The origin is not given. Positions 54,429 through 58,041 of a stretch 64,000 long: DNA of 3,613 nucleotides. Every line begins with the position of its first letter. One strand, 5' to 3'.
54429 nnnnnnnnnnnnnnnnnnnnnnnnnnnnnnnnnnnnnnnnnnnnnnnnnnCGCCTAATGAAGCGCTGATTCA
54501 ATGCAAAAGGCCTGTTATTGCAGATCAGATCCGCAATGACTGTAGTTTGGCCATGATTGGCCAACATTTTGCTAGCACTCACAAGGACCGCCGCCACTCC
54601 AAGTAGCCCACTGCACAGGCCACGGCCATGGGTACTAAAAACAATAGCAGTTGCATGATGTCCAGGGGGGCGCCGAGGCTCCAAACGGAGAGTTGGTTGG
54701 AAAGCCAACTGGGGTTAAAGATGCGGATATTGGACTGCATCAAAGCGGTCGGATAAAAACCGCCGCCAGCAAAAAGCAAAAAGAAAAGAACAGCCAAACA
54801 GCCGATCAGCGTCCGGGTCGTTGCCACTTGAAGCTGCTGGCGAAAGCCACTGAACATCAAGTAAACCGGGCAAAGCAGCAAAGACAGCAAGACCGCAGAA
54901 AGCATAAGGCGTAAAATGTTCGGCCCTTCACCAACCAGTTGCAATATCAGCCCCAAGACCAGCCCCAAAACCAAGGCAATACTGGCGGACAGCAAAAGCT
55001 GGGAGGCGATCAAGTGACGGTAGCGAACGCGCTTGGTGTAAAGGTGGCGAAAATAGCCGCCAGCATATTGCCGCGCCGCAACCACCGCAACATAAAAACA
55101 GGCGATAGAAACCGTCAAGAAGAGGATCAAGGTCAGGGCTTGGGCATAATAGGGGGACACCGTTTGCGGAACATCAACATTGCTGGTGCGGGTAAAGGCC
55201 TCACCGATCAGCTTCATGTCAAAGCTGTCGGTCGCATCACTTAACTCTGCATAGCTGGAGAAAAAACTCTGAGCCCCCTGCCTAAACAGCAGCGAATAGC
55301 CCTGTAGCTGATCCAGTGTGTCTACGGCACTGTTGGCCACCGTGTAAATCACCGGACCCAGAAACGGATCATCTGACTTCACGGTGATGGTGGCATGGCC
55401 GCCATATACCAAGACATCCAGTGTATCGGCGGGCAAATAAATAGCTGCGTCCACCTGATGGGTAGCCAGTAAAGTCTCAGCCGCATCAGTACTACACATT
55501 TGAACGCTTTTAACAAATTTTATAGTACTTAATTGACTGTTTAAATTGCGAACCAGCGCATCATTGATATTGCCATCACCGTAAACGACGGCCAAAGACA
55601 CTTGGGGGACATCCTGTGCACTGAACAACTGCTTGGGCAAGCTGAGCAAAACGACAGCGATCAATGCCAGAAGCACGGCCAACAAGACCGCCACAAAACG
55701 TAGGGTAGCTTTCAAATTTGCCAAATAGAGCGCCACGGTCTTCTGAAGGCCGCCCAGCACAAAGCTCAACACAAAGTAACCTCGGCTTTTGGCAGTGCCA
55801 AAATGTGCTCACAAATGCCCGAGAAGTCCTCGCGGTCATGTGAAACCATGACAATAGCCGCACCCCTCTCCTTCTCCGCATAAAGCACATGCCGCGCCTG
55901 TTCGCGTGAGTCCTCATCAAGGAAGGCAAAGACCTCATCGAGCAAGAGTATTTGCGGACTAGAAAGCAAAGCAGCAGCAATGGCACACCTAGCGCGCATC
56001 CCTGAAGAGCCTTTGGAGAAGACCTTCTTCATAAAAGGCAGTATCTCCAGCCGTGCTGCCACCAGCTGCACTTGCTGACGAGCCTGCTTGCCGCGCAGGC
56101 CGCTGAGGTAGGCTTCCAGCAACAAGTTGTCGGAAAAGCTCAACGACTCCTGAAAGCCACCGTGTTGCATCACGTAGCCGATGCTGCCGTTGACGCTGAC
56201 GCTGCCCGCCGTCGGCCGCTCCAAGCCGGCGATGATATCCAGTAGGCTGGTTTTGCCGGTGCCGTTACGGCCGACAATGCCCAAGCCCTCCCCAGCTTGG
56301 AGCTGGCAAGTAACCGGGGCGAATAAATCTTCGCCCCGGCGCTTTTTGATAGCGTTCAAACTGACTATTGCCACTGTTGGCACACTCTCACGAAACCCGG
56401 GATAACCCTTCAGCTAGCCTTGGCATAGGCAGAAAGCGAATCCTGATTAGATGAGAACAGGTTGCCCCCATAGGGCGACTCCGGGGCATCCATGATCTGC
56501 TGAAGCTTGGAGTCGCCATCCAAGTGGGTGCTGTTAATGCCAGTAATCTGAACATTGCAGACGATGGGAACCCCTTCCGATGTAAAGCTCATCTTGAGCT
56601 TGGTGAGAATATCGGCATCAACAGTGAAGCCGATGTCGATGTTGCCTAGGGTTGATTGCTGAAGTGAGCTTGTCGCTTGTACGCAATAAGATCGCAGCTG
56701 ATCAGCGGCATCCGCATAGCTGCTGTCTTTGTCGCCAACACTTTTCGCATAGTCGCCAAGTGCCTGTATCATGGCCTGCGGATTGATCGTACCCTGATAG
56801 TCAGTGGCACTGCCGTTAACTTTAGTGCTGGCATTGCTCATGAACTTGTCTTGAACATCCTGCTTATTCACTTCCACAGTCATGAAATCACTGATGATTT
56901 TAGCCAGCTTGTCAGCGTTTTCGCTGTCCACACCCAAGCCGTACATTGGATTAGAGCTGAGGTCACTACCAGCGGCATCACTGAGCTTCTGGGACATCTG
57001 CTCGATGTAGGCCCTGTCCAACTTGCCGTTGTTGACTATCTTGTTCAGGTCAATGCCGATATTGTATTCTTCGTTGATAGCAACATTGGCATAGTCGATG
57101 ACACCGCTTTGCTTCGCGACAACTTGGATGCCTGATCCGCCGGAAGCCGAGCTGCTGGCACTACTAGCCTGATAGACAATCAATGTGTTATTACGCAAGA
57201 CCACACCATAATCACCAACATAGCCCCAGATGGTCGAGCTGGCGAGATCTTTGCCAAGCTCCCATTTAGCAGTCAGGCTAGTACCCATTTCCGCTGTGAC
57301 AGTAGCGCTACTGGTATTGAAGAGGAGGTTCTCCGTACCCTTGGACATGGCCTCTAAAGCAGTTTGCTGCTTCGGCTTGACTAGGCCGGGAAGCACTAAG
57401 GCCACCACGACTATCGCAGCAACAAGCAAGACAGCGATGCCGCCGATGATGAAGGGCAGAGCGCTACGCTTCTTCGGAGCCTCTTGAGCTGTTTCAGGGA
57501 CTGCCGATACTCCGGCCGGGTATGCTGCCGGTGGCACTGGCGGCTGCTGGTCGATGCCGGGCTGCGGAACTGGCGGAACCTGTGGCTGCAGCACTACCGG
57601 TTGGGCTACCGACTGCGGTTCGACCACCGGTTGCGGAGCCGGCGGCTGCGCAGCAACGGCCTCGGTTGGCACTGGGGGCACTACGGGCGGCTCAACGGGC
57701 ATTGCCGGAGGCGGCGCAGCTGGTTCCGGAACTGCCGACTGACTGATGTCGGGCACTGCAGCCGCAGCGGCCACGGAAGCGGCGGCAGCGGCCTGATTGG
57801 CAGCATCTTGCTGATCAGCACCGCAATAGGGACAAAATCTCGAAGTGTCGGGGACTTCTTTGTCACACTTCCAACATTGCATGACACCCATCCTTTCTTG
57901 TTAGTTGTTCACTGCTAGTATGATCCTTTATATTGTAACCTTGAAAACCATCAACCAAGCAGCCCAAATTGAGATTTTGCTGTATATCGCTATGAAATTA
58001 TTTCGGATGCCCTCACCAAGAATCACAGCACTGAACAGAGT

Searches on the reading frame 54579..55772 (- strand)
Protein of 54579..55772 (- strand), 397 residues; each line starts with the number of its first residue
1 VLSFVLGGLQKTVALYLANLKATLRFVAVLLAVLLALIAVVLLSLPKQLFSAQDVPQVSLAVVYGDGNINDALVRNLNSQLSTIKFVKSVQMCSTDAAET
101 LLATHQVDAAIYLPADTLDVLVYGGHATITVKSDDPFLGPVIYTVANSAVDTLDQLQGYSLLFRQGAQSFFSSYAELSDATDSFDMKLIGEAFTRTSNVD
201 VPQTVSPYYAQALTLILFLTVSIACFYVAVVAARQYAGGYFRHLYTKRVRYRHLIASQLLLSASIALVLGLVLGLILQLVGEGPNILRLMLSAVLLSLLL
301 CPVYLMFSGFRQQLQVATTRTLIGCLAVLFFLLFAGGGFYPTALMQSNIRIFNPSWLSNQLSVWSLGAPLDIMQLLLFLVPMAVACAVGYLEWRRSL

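Call 59: search_protein_families(library=pfam, proteins=[window:54579-55772:-], max_evalue=0.00001)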
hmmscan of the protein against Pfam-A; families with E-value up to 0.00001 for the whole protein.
window:54579-55772:- (397 aa): 1 family
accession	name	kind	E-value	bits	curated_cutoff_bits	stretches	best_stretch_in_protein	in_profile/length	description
PF12698.13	ABC2_membrane_3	-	1.1e-15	58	31.6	1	31-386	6-341/347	ABC-2 family transporter protein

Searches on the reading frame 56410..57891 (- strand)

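Call 59: search_protein_families(library=pfam, proteins=[window:56410-57891:-], max_evalue=0.00001)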
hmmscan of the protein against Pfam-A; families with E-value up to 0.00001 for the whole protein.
window:56410-57891:- (493 aa): 1 family
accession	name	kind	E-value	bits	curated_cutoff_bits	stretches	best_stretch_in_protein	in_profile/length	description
PF13240.11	Zn_Ribbon_1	-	5.5e-08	32.8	25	1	6-26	2-22/23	zinc-ribbon domain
